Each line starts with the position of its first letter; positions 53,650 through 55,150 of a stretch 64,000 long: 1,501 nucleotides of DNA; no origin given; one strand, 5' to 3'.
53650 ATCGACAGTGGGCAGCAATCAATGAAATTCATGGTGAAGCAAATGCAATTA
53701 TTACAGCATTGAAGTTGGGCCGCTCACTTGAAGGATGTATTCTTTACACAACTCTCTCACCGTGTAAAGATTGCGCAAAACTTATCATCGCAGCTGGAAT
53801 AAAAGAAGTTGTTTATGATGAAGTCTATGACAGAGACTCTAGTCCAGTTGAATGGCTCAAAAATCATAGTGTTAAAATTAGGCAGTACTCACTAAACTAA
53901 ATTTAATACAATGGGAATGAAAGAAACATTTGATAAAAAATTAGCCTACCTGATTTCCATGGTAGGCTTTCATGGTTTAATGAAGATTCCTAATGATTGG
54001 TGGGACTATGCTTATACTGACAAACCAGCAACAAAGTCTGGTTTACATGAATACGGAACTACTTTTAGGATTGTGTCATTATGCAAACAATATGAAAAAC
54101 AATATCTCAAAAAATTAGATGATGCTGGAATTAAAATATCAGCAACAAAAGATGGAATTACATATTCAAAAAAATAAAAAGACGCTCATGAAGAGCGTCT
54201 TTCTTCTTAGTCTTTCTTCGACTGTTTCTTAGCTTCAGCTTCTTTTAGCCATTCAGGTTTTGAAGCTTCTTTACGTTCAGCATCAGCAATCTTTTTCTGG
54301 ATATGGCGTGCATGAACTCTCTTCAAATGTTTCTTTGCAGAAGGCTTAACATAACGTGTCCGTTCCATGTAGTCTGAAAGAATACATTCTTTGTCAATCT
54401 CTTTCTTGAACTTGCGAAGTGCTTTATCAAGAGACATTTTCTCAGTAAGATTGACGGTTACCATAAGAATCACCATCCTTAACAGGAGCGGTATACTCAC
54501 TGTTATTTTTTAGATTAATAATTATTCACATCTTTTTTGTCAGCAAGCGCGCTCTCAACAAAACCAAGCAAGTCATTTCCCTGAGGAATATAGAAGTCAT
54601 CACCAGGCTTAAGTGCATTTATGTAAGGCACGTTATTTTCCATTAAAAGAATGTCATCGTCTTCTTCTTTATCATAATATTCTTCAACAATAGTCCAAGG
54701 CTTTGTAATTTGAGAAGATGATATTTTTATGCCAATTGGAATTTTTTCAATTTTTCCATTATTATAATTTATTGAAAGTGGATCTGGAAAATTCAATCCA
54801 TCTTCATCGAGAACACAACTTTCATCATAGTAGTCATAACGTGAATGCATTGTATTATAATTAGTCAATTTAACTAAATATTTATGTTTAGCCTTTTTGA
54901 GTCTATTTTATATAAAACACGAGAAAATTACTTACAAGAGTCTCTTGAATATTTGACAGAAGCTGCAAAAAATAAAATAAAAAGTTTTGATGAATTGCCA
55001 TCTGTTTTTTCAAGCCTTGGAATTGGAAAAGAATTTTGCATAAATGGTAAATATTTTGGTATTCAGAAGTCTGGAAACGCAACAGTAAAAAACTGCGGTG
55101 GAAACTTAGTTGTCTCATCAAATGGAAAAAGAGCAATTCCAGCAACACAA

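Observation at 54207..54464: Phage-encoded ribosomal protein bS21 homologue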

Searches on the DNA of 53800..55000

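Call 82: search_rna_families(source=window, start=53800, end=55000, threshold=evalue, max_evalue=1)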
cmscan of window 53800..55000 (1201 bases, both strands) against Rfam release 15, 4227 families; matches with E-value up to 1: 6.
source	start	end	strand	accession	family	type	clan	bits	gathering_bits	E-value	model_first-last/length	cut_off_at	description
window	54645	54729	-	RF01603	snoR29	Gene; snRNA; snoRNA; CD-box;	-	25.9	50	0.54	1-84/84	no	small nucleolar RNA snoR29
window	54152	54209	+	RF02063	STnc350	Gene; sRNA;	-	22.4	60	0.2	1-68/68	no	Salmonella enterica sRNA STnc350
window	53986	54060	+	RF01279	snoR53Y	Gene; snRNA; snoRNA; CD-box;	CL00080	20.6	43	0.79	1-76/76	no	Small nucleolar RNA snoR53Y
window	54123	54200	-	RF01828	SprD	Gene; sRNA;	-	18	100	0.5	1-142/142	no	Small pathogenicity island RNA D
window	54124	54205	+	RF01394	isrK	Gene; sRNA;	-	16.7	50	0.71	1-77/77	no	isrK Hfq binding RNA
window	54175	54255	-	RF01389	isrF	Gene; sRNA;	-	16.5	40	0.042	1-292/292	no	isrF Hfq binding RNA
